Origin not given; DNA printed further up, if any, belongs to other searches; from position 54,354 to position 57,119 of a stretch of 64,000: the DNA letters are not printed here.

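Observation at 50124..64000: Tandem array of at least six paralogous ~800-aa secreted acidic proteins with no recognisable family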

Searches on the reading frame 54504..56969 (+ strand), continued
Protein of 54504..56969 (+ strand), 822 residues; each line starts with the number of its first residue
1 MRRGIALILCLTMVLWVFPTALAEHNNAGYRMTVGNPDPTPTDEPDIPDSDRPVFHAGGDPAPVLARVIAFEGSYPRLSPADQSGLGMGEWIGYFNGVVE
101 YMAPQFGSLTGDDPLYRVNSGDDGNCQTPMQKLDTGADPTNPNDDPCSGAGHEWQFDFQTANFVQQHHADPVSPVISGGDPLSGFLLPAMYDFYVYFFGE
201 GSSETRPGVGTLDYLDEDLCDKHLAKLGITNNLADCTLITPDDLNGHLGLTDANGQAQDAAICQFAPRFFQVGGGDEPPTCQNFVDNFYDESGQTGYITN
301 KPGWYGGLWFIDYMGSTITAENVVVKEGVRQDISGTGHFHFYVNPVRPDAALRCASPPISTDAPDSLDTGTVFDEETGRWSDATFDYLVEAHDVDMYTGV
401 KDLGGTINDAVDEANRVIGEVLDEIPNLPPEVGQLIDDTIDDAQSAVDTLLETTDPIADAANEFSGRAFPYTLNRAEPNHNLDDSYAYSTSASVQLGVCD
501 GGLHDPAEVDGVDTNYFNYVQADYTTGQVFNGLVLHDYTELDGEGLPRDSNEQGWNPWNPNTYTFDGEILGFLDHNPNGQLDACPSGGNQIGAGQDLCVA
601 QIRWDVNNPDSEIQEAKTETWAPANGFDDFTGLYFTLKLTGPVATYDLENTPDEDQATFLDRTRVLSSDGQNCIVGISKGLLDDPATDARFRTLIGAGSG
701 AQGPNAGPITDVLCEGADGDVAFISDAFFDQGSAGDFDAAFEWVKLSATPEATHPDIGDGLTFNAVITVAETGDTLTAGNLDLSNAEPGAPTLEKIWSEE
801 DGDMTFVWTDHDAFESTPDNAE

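Call 55: predict_structure(alignment_id=A3)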
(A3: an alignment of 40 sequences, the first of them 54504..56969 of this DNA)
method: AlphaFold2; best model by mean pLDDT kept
length: 822 residues; sequences in the alignment: 40
mean_pLDDT: 75.8   pTM: 0.72
mean pLDDT of the five models: 75.8, 73.1, 72.5, 68.7, 66.9
residues with pLDDT >= 90: 216; 70-90: 350; 50-70: 155; < 50: 101
segments of 3 or more residues with pLDDT < 50: 16-37, 60-68, 104-109, 156-164, 168-182, 293-298, 425-429, 442-457, 820-822
pLDDT, mean of each block of 10 residues (from residue 1): 75 53 31 42 71 77 46 81 91 89 51 73 83 85 81 53 48 44 58 89 91 87 89 88 85 78 84 61 84 50 82 69 83 79 85 79 74 83 85 84 51 58 50 52 46 46 70 60 82 64 70 79 71 68 82 71 91 79 74 77 89 77 85 96 94 87 95 96 92 95 93 96 96 90 91 76 95 83 91 86 92 69 34
secondary structure, 60 per line:
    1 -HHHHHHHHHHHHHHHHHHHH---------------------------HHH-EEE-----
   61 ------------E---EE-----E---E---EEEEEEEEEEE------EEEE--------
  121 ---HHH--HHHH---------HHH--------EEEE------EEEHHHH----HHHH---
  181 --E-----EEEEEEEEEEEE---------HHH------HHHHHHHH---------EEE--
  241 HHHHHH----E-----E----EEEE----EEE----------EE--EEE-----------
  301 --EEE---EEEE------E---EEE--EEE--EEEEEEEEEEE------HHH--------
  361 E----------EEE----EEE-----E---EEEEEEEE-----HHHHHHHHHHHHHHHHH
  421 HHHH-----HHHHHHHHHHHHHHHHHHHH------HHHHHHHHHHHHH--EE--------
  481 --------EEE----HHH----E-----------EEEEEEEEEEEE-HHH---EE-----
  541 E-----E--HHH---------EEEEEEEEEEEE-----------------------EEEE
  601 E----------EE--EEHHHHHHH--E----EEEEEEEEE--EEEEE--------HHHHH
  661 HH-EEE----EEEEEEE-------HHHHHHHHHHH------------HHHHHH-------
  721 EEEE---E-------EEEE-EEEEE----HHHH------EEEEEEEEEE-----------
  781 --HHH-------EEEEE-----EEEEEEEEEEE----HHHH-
elements in order (helices of 4 or more, strands of 3 or more residues): H2-21 E53-55 E92-102 E109-112 H129-132 E153-156 E163-165 H166-169 H174-177 E189-200 H219-226 E236-238 H241-246 E262-265 E270-272 E287-289 E303-305 E309-312 E323-325 E328-330 E333-343 E372-374 E379-381 E391-398 H404-424 H430-449 H456-468 E489-491 E515-526 E562-573 E597-601 H618-624 E632-640 E643-647 H656-662 E664-666 E671-677 H685-695 H708-713 E721-724 E736-739 E741-745 H750-753 E760-769 E793-797 E803-813 H818-821
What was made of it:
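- Structure: model pLDDT 75.8 and pTM 0.72 with the 40-sequence alignment (call 55).
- Tried and rejected: The 40-sequence alignment fixed this (call 55).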

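Call 58: fold_search(model_id=the predicted structure, library=pdb)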
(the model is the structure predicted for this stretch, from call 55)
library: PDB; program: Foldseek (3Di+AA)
matches with E <= 10: 203; with E <= 0.001: 0
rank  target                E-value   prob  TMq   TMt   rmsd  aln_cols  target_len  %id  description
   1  3gdb                  2.8e-01  0.04  0.05  0.07  18.4       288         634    8  Crystal structure of Spr0440 glycoside hydrolase domain, Endo-D from Streptococcus pneumoniae R6 (released 2009-03-17)
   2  6tfj_B                3.5e-01  0.01  0.05  0.05  25.3       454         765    7  Vip3Aa protoxin structure (released 2020-08-12)
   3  2w91                  4.8e-01  0.03  0.05  0.07  18.7       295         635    7  Structure of a Streptococcus pneumoniae family 85 glycoside hydrolase, Endo-D. (released 2009-01-27)
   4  6vls_D                4.8e-01  0.01  0.06  0.05  25.7       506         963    8  Structure of C-terminal fragment of Vip3A toxin (released 2020-07-22)
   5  9bvk_A                6.7e-01  0.01  0.06  0.06  20.0       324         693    8  Vitamin K-dependent gamma-carboxylase with factor IX propeptide and glutamate-rich region and with vitamin K hydroquin (released 2025-01-22)
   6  9bvq_A                7.1e-01  0.02  0.06  0.07  22.1       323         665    7  Vitamin K-dependent gamma-carboxylase with TMG2 propeptide and glutamate-rich region (released 2025-01-22)
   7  1fod_1                7.9e-01  0.04  0.06  0.14  17.8       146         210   10  STRUCTURE OF A MAJOR IMMUNOGENIC SITE ON FOOT-AND-MOUTH DISEASE VIRUS (released 1994-01-31)
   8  9qw7_A                8.8e-01  0.01  0.06  0.09  20.4       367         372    8  The crystal structure of the adenyly transferase domain of Candida glabrata tRNA ligase (released 2025-09-17)
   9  4kpi                  9.8e-01  0.01  0.06  0.14  19.7       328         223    8  Rotational order-disorder structure of reversibly photoswitchable red fluorescent protein rsTagRFP (released 2014-02-26)
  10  5net_1                1.1e+00  0.03  0.06  0.15  18.1       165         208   12  Localised Reconstruction of Integrin alpha V beta 6 bound to Foot and Mouth Disease Virus O1 Manisa - Pose A. (released 2017-06-21)
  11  9l6r_A                1.3e+00  0.01  0.05  0.06  21.7       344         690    9  double-mutant (K217A & K218A) Vitamin K-dependent gamma-carboxylase in complex with Coagulation factor IX and vitamin  (released 2025-10-08)
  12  5nem_1                1.4e+00  0.02  0.05  0.14  18.4       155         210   10  Localised reconstruction of alpha v beta 6 bound to Foot and Mouth Disease Virus O PanAsia - Pose A. (released 2017-06-21)
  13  9lh7_A                1.4e+00  0.01  0.05  0.07  26.2       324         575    7  Pore-like heptameric T201A Vibrio cholerae cytolysin mutant (released 2025-10-01)
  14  3anz_A                1.4e+00  0.01  0.05  0.11  26.8       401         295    7  Crystal Structure of alpha-hemolysin (released 2011-06-22)
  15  7te5_A                1.5e+00  0.01  0.05  0.10  15.6       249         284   12  Crystal Structure of the Pirin Family Protein Redox-sensitive Bicupin YhaK from Yersinia pestis (released 2022-01-12)
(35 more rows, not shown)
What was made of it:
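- The weak top Foldseek rows include Vip3 and pore-forming toxins, but at non-significant E-values of 0.3-1.8 and TM-scores of about 0.05 (call 58).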

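Call 60: fold_search(model_id=the predicted structure, library=viral)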
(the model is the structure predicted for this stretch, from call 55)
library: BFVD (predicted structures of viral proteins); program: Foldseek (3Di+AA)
matches with E <= 10: 134; with E <= 0.001: 0
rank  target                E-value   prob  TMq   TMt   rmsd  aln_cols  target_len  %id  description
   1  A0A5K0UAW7            9.2e-02  0.07  0.08  0.15  21.9       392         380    9  Ig family protein [Yasminevirus sp. GU-2018]
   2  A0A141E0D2            2.0e-01  0.06  0.06  0.05  28.9       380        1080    7  PblB [Streptococcus phage phiARI0285-3]
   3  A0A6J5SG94            2.5e-01  0.01  0.05  0.06  38.0       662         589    9  Uncharacterized protein [uncultured Caudovirales phage]
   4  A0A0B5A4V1            2.6e-01  0.02  0.06  0.09  23.0       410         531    8  Minor tail protein [Mycobacterium phage Cosmo]
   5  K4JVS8                3.1e-01  0.01  0.05  0.05  24.0       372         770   10  Uncharacterized protein [Caulobacter phage CcrColossus]
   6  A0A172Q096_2          3.6e-01  0.02  0.05  0.04  57.9       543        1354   10  F5/8 type C domain-containing protein [Acinetobacter phage vB_AbaM_ME3]
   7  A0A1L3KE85            4.5e-01  0.02  0.05  0.09  20.1       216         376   15  (no name in the UniProt tables at hand)
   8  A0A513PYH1            5.9e-01  0.02  0.04  0.13  18.9       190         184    8  CC chemokine (Fragment) [Suid betaherpesvirus 2]
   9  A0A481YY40            6.2e-01  0.02  0.05  0.06  25.7       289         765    9  RNA ligase [Marseillevirus LCMAC202]
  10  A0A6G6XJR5            6.2e-01  0.01  0.06  0.05  36.4       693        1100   10  Minor tail protein [Gordonia phage Skog]
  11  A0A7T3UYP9            6.6e-01  0.02  0.06  0.08  17.8       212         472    8  Putative glycoprotein [Soybean thrips thogotovirus 2]
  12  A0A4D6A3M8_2          7.3e-01  0.03  0.06  0.04  26.1       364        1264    5  (no name in the UniProt tables at hand)
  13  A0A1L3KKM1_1          7.7e-01  0.02  0.08  0.05  26.2       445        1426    9  (no name in the UniProt tables at hand)
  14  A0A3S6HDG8            8.6e-01  0.01  0.06  0.14  17.7       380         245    6  (no name in the UniProt tables at hand)
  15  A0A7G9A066            8.6e-01  0.01  0.06  0.08  24.3       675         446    8  (no name in the UniProt tables at hand)
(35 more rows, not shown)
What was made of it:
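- On Any protein of known structure: Foldseek with the pTM 0.72 model gave best E=0.28 in PDB and 0.09 in BFVD, with TM-scores around 0.05-0.15 (calls 58, 60).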

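Call 64: search_protein_families(library=padloc, proteins=[window:54504-56969:+, P0012], max_evalue=0.01)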
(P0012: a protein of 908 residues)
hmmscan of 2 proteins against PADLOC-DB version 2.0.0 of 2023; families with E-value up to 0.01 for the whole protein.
window:54504-56969:+ (822 aa): 0 families

P0012 (908 aa): 0 families

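Call 65: search_protein_families(library=phrogs, proteins=[window:54504-56969:+, P0012], max_evalue=0.01)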
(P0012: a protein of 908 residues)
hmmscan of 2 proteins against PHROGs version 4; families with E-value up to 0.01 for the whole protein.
window:54504-56969:+ (822 aa): 0 families

P0012 (908 aa): 0 families

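Call 68: find_encoding_contigs(protein=P0005, flank=10000, max_places=4)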
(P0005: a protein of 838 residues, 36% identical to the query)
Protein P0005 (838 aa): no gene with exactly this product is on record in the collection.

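Call 69: find_encoding_contigs(protein=P0010, flank=10000, max_places=4)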
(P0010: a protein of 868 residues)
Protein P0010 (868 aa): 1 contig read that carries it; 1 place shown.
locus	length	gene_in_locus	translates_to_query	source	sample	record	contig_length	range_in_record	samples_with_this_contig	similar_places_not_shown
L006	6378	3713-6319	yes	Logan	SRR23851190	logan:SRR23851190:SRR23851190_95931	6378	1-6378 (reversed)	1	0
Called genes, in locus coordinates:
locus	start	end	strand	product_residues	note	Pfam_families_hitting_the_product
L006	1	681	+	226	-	?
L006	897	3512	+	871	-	-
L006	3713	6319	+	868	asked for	-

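Call 70: find_encoding_contigs(protein=P0012, flank=10000, max_places=4)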
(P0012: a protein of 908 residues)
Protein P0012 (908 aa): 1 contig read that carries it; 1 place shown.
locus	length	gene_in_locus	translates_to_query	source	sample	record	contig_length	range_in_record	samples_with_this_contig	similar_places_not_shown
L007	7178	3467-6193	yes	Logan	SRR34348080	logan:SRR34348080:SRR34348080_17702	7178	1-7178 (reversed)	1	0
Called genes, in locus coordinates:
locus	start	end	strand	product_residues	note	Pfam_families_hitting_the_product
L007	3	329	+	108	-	?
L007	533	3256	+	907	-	-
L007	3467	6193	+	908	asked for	-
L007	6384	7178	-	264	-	?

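Call 71: find_encoding_contigs(protein=P0007, flank=10000, max_places=4)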
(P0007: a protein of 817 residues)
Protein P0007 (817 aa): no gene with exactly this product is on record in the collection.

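Call 85: search_protein_families(library=pfam, proteins=[L005:13959-15920:-, L005:16025-18079:-, L005:19068-20720:-, L004:18419-20383:-, L004:16962-17633:-, L004:26-1435:-, L004:1789-2814:-], max_evalue=0.001)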
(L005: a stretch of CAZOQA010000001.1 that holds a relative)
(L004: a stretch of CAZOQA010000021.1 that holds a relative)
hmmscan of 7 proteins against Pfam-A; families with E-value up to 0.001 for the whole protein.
L005:13959-15920:- (653 aa): 0 families

L005:16025-18079:- (684 aa): 0 families

L005:19068-20720:- (550 aa): 12 families
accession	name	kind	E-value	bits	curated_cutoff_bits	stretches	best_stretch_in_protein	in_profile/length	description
PF24266.1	HTH_HVO_0163_N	-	3.1e-14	53.2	31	1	420-482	3-66/70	HVO_0163, N-terminal HTH domain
PF12840.13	HTH_20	-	5.7e-14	52.3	27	2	416-463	1-49/51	Helix-turn-helix domain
PF13412.12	HTH_24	-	8.2e-14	51.4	21.9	1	488-531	4-47/48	Winged helix-turn-helix DNA-binding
PF12802.13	MarR_2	-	1.1e-09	38.7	27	1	492-540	10-59/61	MarR family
PF01022.26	HTH_5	-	1.4e-06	28.5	22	0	419-460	2-43/47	Bacterial regulatory protein, arsR family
PF13229.12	Beta_helix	-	1.5e-06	28.4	25.9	1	274-366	32-123/158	Right handed beta helix region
PF25212.1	HVO_A0114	-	2.1e-05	24.7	27.6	0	505-544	40-79/84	HVO_A0114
PF09339.16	HTH_IclR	-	2.2e-05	24.6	22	0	495-532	11-49/52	IclR helix-turn-helix domain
PF01047.28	MarR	-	0.00011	22.4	24.6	0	489-536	5-52/59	MarR family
PF13545.12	HTH_Crp_2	-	0.00034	20.9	27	0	502-538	23-57/70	Crp-like helix-turn-helix domain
PF13384.12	HTH_23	-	0.00046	20.4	24.6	0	417-444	3-28/50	Homeodomain-like domain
PF05048.19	NosD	-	0.00053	19.9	23.6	0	276-335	71-132/212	Periplasmic copper-binding protein (NosD)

L004:18419-20383:- (654 aa): 3 families
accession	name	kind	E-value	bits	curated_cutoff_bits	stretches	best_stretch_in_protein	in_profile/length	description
PF00501.34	AMP-binding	-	6.2e-79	266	29.9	1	99-490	1-384/384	AMP-binding enzyme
PF16177.11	ACAS_N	-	3.4e-17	62.4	27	1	42-98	2-55/55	Acetyl-coenzyme A synthetase N-terminus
PF13193.12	AMP-binding_C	-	1.3e-15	58.5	24.5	1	543-620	1-76/76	AMP-binding enzyme C-terminal domain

L004:16962-17633:- (223 aa): 0 families

L004:26-1435:- (469 aa): 5 families
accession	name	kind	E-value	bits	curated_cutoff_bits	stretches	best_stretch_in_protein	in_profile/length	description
PF00753.33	Lactamase_B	-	1e-20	75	22.7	1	219-373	5-186/196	Metallo-beta-lactamase superfamily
PF00293.34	NUDIX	-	4.9e-13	49.7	21.1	1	41-160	7-123/134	NUDIX domain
PF12706.13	Lactamase_B_2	-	1.1e-05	25.5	27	1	252-323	24-109/200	Beta-lactamase superfamily domain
PF19583.5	ODP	-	3.2e-05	24.3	27.2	1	219-351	2-142/194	ODP family beta lactamase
PF14815.12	NUDIX_4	-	4.2e-05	23.7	35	1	42-156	2-98/113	NUDIX domain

L004:1789-2814:- (341 aa): 1 family
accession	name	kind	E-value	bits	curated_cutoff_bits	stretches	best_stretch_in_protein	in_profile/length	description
PF00753.33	Lactamase_B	-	1.1e-21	78.2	22.7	1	35-227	14-196/196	Metallo-beta-lactamase superfamily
